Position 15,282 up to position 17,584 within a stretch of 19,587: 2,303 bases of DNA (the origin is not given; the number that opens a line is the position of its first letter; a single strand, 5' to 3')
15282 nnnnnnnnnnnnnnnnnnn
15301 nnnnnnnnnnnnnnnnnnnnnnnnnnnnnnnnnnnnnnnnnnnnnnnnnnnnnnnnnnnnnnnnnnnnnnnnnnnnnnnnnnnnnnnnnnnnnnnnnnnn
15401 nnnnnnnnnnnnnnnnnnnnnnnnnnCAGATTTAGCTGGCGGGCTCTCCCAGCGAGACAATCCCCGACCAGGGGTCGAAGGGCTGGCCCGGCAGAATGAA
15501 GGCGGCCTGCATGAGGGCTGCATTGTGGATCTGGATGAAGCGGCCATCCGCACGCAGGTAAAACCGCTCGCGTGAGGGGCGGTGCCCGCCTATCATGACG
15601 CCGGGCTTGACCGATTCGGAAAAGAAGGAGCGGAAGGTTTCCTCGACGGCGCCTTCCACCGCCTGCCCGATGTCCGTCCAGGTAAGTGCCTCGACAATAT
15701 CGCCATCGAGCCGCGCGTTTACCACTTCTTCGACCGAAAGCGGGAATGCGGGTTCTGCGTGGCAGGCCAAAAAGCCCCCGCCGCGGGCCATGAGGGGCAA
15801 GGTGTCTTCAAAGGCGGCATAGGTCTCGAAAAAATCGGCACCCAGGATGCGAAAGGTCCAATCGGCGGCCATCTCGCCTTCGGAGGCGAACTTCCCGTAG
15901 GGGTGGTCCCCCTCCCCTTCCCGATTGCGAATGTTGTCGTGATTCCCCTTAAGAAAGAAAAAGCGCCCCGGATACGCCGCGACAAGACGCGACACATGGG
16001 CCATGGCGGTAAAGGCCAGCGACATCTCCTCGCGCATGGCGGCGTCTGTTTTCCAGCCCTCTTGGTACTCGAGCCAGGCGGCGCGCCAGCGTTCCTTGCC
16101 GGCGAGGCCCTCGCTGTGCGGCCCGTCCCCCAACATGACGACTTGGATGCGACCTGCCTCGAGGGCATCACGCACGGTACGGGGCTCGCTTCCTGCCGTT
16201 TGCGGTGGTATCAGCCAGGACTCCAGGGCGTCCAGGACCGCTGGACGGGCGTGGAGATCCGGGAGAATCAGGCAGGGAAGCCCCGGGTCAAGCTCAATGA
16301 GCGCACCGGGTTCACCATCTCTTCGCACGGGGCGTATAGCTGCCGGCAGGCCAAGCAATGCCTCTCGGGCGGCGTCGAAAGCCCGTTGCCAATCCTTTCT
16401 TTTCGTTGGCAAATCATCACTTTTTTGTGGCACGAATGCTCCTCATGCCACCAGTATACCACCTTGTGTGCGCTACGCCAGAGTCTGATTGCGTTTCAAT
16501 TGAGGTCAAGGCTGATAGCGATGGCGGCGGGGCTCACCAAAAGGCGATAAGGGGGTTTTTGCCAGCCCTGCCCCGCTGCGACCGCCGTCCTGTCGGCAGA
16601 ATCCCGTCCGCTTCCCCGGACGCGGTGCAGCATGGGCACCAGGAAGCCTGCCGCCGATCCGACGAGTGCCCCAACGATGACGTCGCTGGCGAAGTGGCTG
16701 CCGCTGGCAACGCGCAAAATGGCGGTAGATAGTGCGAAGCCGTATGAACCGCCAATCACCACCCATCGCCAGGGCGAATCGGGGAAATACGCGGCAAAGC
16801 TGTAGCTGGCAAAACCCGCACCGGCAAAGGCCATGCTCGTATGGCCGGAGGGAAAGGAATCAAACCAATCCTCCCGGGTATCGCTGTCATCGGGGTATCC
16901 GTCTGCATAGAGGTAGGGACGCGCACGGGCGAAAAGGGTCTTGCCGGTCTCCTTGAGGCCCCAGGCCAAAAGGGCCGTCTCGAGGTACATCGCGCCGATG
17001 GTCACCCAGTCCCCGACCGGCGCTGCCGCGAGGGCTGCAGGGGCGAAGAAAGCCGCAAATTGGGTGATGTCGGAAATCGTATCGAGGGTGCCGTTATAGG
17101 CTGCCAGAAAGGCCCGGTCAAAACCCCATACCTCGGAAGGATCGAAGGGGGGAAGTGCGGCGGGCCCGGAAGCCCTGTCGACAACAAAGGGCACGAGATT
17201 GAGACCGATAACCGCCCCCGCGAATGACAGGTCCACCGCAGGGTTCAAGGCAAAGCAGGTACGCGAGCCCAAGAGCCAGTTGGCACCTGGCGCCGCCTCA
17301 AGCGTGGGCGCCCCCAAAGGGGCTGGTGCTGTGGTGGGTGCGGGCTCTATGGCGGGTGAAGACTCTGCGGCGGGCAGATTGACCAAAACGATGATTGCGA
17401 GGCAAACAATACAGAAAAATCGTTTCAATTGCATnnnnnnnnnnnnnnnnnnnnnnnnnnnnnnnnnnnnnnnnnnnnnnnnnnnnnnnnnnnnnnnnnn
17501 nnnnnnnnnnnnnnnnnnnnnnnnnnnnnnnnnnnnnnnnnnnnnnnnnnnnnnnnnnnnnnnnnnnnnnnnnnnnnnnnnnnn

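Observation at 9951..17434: Ser/Thr phospho-signalling island: one Hanks kinase, three FHA proteins in three topologies, a PPP-type phosphatase and a PAP2 lipid phosphatase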

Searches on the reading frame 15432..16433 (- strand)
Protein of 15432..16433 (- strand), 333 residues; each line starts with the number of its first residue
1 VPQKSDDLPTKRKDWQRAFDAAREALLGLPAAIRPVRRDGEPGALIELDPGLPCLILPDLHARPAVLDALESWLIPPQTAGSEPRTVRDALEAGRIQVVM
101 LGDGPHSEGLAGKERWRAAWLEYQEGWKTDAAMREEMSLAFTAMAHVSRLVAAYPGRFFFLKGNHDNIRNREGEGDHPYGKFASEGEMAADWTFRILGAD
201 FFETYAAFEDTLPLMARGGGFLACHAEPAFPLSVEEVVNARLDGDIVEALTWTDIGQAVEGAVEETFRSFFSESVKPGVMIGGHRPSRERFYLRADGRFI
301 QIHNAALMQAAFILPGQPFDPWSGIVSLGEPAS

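Call 4: search_protein_families(library=pfam, proteins=[window:15432-16433:-], max_evalue=0.01)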
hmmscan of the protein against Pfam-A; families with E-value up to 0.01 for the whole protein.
window:15432-16433:- (333 aa): 1 family
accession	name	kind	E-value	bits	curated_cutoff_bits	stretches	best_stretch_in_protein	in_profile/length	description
PF00149.33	Metallophos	-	0.00096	20.1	21.5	1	56-284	5-187/191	Calcineurin-like phosphoesterase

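Call 16: search_solved_structures(query=window:15432-16433:-, max_evalue=10, show_alignments=2)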
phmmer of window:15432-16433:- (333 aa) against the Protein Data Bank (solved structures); distinct sequences matched with E-value up to 10: 1.
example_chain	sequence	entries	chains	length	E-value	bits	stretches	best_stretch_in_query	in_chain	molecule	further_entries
6ziv_AAA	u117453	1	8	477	0.078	15.2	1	12-103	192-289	Beta-glucosidase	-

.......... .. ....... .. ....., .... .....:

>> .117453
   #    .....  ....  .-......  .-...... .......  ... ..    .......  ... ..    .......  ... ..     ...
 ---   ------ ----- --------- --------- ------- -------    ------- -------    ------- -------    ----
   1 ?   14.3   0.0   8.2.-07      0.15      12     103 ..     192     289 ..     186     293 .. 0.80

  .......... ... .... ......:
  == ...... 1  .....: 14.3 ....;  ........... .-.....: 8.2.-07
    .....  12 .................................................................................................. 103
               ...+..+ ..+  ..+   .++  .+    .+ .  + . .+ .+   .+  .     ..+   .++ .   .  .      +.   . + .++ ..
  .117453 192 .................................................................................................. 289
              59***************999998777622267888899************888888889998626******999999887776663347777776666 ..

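Call 17: search_protein_families(library=ncbifam, proteins=[window:15432-16433:-], max_evalue=0.1)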
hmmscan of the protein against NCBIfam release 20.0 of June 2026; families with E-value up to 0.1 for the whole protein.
window:15432-16433:- (333 aa): 0 families

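Call 18: find_homologous_proteins(query=window:15432-16433:-, max_evalue=0.001)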
Query window:15432-16433:- (333 aa): 87 proteins with E <= 0.001 among 8000 candidates.
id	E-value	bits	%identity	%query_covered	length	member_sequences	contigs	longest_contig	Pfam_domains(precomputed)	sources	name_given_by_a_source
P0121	4.2e-224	761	100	100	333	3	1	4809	-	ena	-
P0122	5.0e-128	445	65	93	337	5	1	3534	-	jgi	jgi:hypothetical protein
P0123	8.1e-123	428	63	93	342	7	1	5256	-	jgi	-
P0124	3.2e-121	423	62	94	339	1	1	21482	-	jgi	jgi:hypothetical protein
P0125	1.0e-119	418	61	95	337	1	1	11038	-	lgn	-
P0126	2.8e-119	416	63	90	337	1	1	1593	-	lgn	-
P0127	7.6e-119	415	59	99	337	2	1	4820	-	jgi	jgi:hypothetical protein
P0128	4.9e-118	412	63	89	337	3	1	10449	-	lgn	-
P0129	1.5e-110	388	56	99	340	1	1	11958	-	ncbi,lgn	-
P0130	9.7e-97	342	50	95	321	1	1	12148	-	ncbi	-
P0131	4.4e-95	337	51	95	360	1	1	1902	-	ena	-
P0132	9.8e-93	329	55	93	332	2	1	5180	-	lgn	-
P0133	8.1e-71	257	50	77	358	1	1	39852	-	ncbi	-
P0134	3.9e-69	251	45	88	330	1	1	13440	-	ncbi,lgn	-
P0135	2.5e-66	242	45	92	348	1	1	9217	-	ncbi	-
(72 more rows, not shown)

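Call 20: search_solved_structures(query=A2, max_evalue=10, show_alignments=2)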
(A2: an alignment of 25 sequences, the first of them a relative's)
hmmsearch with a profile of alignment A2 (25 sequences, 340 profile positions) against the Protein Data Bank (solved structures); distinct sequences matched with E-value up to 10: 49.
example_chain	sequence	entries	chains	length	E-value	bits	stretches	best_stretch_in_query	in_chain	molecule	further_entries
1u32_A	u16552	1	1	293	0.0016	20.6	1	144-173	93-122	Serine/threonine protein phosphatase PP1-gamma catalytic subunit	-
7n6g_4D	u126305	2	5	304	0.0019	20.4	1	144-173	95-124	FAP15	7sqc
4v0v_A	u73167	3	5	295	0.0021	20.2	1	144-173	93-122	SERINE/THREONINE-PROTEIN PHOSPHATASE PP1-GAMMA CATALYTIC SUBUNIT | PROTEIN PHOSPHATASE PP1-GAMMA CATALYTIC SUBUNIT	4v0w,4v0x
5inb_A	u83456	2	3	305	0.0023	20.1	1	144-173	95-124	Serine/threonine-protein phosphatase PP1-gamma catalytic subunit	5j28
1it6_A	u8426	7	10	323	0.0027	19.9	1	144-173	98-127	SERINE/THREONINE PROTEIN PHOSPHATASE 1 GAMMA (PP1-GAMMA) CATALYTIC SUBUNIT | SERINE/THREONINE PROTEIN PHOSPHATASE PP1-GAMMA CATALYTIC SUBUNIT | SERINE/THREONINE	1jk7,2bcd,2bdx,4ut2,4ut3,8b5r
4v0u_D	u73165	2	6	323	0.0027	19.9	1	144-173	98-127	SERINE/THREONINE-PROTEIN PHOSPHATASE PP1-GAMMA CATALYTIC SUBUNIT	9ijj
7sd0_C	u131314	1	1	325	0.0028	19.9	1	144-173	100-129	Serine/threonine-protein phosphatase PP1-gamma catalytic subunit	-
2o8a_A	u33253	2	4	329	0.0029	19.8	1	144-173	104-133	Serine/threonine-protein phosphatase PP1-gamma catalytic subunit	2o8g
6zej_D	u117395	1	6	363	0.0029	19.8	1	144-173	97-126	Serine/threonine-protein phosphatase PP1-alpha catalytic subunit,Phosphatase and actin reg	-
8a8f_A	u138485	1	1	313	0.0032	19.6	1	144-173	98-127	Serine/threonine-protein phosphatase PP1-2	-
7qwj_A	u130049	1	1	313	0.0032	19.6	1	144-173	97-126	Serine/threonine-protein phosphatase PP1-2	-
6obs_A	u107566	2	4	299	0.0033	19.6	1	144-174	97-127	Serine/threonine-protein phosphatase PP1-alpha catalytic subunit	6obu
6obr_A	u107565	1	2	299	0.0037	19.4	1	144-173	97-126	Serine/threonine-protein phosphatase PP1-alpha catalytic subunit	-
8pq7_A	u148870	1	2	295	0.0041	19.3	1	144-173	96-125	Serine/threonine-protein phosphatase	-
7txh_C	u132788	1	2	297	0.0041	19.3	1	144-173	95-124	Serine/threonine-protein phosphatase PP1-alpha catalytic subunit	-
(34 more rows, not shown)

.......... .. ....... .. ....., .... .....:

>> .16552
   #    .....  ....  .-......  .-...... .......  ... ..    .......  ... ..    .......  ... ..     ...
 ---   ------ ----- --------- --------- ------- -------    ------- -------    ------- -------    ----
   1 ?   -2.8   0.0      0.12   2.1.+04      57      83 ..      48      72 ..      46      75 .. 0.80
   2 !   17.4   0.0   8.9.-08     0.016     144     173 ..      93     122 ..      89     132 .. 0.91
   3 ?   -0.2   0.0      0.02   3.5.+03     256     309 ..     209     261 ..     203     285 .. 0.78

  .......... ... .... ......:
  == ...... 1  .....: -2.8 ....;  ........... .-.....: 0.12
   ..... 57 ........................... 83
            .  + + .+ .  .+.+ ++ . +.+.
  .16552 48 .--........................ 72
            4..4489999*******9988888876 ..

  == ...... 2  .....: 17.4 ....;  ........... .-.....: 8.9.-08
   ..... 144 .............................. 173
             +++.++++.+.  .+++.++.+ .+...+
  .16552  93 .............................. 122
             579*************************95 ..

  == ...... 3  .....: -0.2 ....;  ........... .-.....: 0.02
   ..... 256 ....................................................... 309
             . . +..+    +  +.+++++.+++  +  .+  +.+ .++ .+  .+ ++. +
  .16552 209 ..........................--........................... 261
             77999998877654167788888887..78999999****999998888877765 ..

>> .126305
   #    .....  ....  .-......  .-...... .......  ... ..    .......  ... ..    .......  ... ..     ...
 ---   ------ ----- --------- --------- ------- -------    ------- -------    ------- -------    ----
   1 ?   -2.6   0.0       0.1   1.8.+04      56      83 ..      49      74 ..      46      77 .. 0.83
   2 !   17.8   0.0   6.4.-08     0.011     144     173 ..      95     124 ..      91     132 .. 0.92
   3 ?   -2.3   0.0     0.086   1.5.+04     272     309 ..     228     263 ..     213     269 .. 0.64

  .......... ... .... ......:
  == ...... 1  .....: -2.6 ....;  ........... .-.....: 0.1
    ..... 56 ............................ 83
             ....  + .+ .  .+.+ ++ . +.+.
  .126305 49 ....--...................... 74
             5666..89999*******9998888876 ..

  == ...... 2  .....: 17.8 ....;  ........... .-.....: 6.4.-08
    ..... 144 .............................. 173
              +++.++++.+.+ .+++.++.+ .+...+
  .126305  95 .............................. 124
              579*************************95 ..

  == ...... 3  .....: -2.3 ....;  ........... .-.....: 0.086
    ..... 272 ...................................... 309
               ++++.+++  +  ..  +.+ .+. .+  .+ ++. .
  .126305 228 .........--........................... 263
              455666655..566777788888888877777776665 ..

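Call 33: predict_structure(alignment_id=A2)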
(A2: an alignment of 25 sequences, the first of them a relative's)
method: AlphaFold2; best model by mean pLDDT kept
length: 333 residues; sequences in the alignment: 25
mean_pLDDT: 91.5   pTM: 0.91
mean pLDDT of the five models: 91.5, 91.3, 90.3, 89.7, 89.6
residues with pLDDT >= 90: 263; 70-90: 47; 50-70: 17; < 50: 6
segments of 3 or more residues with pLDDT < 50: 1-3
pLDDT, mean of each block of 10 residues (from residue 1): 60 96 98 98 98 97 95 84 85 97 90 93 95 95 98 98 91 63 81 96 97 97 97 98 93 91 96 85 91 95 94 95 94 56
secondary structure, 60 per line:
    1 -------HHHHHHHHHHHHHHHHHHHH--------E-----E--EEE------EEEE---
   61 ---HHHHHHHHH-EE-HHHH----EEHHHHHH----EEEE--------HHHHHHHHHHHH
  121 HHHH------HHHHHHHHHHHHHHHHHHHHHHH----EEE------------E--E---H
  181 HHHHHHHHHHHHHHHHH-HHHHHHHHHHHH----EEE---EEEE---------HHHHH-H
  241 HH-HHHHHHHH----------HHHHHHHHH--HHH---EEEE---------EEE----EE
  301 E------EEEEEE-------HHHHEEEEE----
elements in order: H8-27 E45-47 E54-57 H64-72 H77-80 H87-92 E97-100 H109-124 H131-153 E158-160 H180-197 H199-210 E215-217 E221-224 H234-238 H244-251 H262-270 E279-282 E292-294 E299-301 E308-313 H321-324 E325-329

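Call 38: fold_search(model_id=the predicted structure, library=pdb)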
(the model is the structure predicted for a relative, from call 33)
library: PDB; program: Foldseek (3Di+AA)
matches with E <= 10: 372; with E <= 0.001: 172
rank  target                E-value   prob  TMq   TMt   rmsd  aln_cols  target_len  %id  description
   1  6obn_A                1.1e-09  1.00  0.54  0.59   5.0       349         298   14  The crystal structure of coexpressed SDS22:PP1 complex (released 2019-09-18)
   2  5jpf_A                1.3e-09  1.00  0.54  0.61   5.3       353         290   15  Serine/Threonine phosphatase Z1 (Candida albicans) binds to inhibitor microcystin-LR (released 2016-08-31)
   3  6zej_D                1.4e-09  1.00  0.52  0.50   8.2       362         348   14  Structure of PP1-Phactr1 chimera [PP1(7-304) + linker (SGSGS) + Phactr1(526-580)] (released 2020-09-30)
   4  7sd0_C                1.5e-09  1.00  0.56  0.63   4.8       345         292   13  Cryo-EM structure of the SHOC2:PP1C:MRAS complex (released 2022-04-20)
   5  6zk6                  2.1e-09  1.00  0.56  0.64   4.9       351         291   14  Protein Phosphatase 1 (PP1) T320E mutant (released 2020-11-18)
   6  6nts_C                2.4e-09  1.00  0.55  0.62   5.7       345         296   13  Protein Phosphatase 2A (Aalpha-B56alpha-Calpha) holoenzyme in complex with a Small Molecule Activator of PP2A (SMAP) (released 2020-05-06)
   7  7sqc_6D               2.5e-09  1.00  0.53  0.67   5.6       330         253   16  Ciliary C1 central pair apparatus isolated from Chlamydomonas reinhardtii (released 2022-04-13)
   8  6g0j                  2.7e-09  1.00  0.56  0.64   5.0       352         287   15  Inactive Fe-PP1 (released 2018-11-21)
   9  1u32                  3.0e-09  1.00  0.51  0.57   5.0       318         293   15  Crystal structure of a Protein Phosphatase-1: Calcineurin Hybrid Bound to Okadaic Acid (released 2004-08-17)
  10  3e7a_A                3.0e-09  1.00  0.56  0.63   5.4       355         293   15  Crystal Structure of Protein Phosphatase-1 Bound to the natural toxin Nodularin-R (released 2008-11-04)
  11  6dcx_B                3.0e-09  1.00  0.53  0.58   8.5       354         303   14  iASPP-PP-1c structure and targeting of p53 (released 2019-05-15)
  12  4v0x_A                3.4e-09  1.00  0.58  0.65   5.2       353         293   14  The crystal structure of mouse PP1G in complex with truncated human PPP1R15B (631-684) (released 2015-03-25)
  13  6zej_A                3.4e-09  1.00  0.52  0.50   5.0       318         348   14  Structure of PP1-Phactr1 chimera [PP1(7-304) + linker (SGSGS) + Phactr1(526-580)] (released 2020-09-30)
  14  4v0v_C                3.4e-09  1.00  0.57  0.64   5.4       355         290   15  The crystal structure of mouse PP1G in complex with truncated human PPP1R15B (631-660) (released 2015-03-25)
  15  6ghm_B                3.4e-09  1.00  0.52  0.58   8.7       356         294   14  Structure of PP1 alpha phosphatase bound to ASPP2 (released 2019-02-27)
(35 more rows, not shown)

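Call 67: search_protein_families(library=padloc, proteins=[window:15432-16433:-], max_evalue=0.01)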
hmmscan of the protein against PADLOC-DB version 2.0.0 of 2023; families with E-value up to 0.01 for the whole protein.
window:15432-16433:- (333 aa): 0 families

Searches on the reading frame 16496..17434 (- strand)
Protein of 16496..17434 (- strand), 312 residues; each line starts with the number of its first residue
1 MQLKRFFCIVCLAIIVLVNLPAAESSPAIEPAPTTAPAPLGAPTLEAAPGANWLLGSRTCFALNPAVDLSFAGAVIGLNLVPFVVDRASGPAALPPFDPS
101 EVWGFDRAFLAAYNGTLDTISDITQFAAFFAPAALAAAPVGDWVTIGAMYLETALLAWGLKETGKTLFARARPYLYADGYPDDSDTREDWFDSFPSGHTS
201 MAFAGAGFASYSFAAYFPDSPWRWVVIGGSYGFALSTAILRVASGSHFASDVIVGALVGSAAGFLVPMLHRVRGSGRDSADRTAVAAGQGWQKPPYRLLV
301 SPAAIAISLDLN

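Call 4: search_protein_families(library=pfam, proteins=[window:16496-17434:-], max_evalue=0.01)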
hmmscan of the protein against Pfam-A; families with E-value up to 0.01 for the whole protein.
window:16496-17434:- (312 aa): 2 families
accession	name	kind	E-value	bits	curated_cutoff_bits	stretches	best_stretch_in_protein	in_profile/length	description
PF01569.27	PAP2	-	1.6e-20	73.6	27.2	1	150-270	5-125/130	PAP2 superfamily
PF14378.12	PAP2_3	-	7.1e-05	23.1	27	1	150-262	62-187/190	PAP2 superfamily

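Call 17: search_protein_families(library=ncbifam, proteins=[window:16496-17434:-], max_evalue=0.1)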
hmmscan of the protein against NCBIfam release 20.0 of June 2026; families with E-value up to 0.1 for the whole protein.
window:16496-17434:- (312 aa): 2 families
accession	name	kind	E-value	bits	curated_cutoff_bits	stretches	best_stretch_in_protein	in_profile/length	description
NF047884.1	UdeprDiPSep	equivalog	9.9e-05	22.3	250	1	153-266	81-183/188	undecaprenyl-diphosphatase SepP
NF007975.0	PRK10699.1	equivalog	0.0052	16.2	261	1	193-264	158-224/254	phosphatidylglycerophosphatase B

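Call 67: search_protein_families(library=padloc, proteins=[window:16496-17434:-], max_evalue=0.01)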
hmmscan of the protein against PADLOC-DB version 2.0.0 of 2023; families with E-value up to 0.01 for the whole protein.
window:16496-17434:- (312 aa): 0 families
